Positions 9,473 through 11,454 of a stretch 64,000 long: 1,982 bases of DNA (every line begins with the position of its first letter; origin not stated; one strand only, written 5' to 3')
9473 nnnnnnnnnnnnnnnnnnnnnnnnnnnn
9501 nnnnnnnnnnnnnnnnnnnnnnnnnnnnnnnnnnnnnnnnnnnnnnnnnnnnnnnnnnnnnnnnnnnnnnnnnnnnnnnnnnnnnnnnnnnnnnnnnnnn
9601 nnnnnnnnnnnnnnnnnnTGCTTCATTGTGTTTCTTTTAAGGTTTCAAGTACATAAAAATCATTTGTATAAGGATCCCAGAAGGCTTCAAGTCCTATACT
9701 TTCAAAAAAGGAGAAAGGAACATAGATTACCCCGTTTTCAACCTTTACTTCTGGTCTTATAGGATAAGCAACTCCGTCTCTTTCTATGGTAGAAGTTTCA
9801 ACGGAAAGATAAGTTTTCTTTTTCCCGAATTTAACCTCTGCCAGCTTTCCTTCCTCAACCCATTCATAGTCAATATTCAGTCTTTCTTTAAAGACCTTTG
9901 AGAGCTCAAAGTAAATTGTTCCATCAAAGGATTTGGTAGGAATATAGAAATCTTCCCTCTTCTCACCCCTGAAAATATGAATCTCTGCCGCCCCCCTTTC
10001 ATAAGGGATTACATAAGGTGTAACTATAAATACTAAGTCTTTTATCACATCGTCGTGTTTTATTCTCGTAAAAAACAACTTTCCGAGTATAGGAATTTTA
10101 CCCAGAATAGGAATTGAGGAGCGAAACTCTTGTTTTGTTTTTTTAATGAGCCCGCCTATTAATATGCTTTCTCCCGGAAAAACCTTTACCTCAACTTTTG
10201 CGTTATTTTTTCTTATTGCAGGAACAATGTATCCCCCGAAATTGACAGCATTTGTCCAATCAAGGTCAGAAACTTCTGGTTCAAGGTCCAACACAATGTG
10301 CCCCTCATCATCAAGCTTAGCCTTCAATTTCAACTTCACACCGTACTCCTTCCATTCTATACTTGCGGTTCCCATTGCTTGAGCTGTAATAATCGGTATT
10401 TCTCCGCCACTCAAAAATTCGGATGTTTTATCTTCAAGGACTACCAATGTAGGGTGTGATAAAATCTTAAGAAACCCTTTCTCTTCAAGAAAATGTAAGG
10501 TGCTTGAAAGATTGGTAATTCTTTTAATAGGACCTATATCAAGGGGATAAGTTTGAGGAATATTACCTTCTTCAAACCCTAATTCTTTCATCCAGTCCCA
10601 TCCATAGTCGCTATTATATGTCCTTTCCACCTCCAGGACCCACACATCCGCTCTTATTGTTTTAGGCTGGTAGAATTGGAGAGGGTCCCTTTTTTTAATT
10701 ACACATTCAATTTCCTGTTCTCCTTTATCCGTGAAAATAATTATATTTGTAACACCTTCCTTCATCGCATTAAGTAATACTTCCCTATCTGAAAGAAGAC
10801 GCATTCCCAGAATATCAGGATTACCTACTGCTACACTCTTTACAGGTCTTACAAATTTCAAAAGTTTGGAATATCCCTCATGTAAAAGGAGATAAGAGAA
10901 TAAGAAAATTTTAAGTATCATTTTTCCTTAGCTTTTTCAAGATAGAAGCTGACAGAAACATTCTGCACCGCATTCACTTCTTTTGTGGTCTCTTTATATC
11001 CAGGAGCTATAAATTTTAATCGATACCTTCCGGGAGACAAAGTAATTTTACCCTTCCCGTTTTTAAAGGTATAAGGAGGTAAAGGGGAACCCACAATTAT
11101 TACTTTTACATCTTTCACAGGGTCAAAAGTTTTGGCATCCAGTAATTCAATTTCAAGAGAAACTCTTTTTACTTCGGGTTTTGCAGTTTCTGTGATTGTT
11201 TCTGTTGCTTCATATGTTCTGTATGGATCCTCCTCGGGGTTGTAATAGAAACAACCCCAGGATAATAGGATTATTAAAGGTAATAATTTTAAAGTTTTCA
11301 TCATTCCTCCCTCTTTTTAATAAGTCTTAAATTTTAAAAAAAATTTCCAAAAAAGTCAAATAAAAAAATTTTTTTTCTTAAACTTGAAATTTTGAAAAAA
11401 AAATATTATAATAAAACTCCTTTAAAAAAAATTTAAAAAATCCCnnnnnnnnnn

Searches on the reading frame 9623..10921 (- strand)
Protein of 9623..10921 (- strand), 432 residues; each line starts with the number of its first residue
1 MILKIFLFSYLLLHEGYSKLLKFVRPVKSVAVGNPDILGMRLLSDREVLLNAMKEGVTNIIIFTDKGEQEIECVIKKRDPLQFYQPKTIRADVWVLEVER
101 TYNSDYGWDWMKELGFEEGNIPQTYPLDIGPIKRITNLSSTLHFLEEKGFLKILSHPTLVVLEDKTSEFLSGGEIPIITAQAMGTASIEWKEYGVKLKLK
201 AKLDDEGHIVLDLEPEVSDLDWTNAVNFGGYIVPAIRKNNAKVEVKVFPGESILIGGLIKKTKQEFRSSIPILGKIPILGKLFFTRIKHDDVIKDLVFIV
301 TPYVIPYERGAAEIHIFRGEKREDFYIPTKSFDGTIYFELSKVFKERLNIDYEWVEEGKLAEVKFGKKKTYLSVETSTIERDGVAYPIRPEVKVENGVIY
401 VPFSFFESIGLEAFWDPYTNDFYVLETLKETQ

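Call 4: search_protein_families(library=pfam, proteins=[window:9623-10921:-], max_evalue=0.01)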
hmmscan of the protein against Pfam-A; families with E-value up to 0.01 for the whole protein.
window:9623-10921:- (432 aa): 3 families
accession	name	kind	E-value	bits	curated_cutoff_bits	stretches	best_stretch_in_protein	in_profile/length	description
PF00263.26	Secretin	-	3.5e-36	124.8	27.5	1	145-305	2-168/169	Bacterial type II and III secretion system protein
PF13629.12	T2SS-T3SS_pil_N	-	3.5e-14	52.7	23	1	11-69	5-63/72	Pilus formation protein N terminal region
PF07833.16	Cu_amine_oxidN1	-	3.8e-08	33.7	24.2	1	332-423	16-107/108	Copper amine oxidase N-terminal domain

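Call 5: search_protein_families(library=ncbifam, proteins=[window:9623-10921:-], max_evalue=0.01)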
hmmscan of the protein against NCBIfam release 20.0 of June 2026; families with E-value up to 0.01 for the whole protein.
window:9623-10921:- (432 aa): 8 families
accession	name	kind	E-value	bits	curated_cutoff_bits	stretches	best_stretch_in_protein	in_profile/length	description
TIGR02517.1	type_II_gspD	equivalog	1.8e-27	96.1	351.35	1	133-313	412-598/600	type II secretion system secretin GspD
TIGR02515.1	IV_pilus_PilQ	subfamily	9.4e-25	87.5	284.35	1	124-305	247-427/428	type IV pilus secretin PilQ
TIGR02519.1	pilus_MshL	equivalog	5.4e-21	74.9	250.2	1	137-305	106-290/290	pilus (MSHA type) biogenesis protein MshL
NF010083.0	PRK13568.1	equivalog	7.7e-17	61.2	554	1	141-305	255-417/419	DNA uptake porin HofQ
TIGR02516.1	type_III_yscC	equivalog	1.8e-16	59.8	238.45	1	58-305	207-461/463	type III secretion system outer membrane ring subunit SctC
NF007851.2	PRK10560.1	exception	1e-14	54.2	598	1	138-306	244-410/412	DNA uptake porin HofQ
NF042912.1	Amuc_1098_fam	equivalog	3.2e-12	45.3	750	1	234-305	726-796/805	Amuc_1098 family type IV pilus outer membrane protein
NF011873.0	PRK15346.1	equivalog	7.2e-10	38.1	524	1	141-296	332-486/499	EscC/YscC/HrcC family type III secretion system outer membrane ring protein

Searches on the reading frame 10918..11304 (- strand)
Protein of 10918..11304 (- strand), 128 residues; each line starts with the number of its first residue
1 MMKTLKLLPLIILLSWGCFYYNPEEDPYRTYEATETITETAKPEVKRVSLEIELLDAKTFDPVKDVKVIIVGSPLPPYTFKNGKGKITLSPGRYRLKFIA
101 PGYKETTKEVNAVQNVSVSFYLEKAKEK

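Call 4: search_protein_families(library=pfam, proteins=[window:10918-11304:-], max_evalue=0.01)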
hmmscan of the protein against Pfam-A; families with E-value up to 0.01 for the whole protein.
window:10918-11304:- (128 aa): 3 families
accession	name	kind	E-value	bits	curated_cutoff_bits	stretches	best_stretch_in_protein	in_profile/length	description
PF13620.12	CarboxypepD_reg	-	1.2e-05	26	32.3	1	56-122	8-81/82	Carboxypeptidase regulatory-like domain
PF13715.12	CarbopepD_reg_2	-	2.4e-05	24.7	32.2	1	55-124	6-78/88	CarboxypepD_reg-like domain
PF08308.17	PEGA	-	0.0034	17.7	20.8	0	88-124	30-69/71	PEGA domain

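Call 5: search_protein_families(library=ncbifam, proteins=[window:10918-11304:-], max_evalue=0.01)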
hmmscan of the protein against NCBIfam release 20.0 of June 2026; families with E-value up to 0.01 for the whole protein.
window:10918-11304:- (128 aa): 0 families
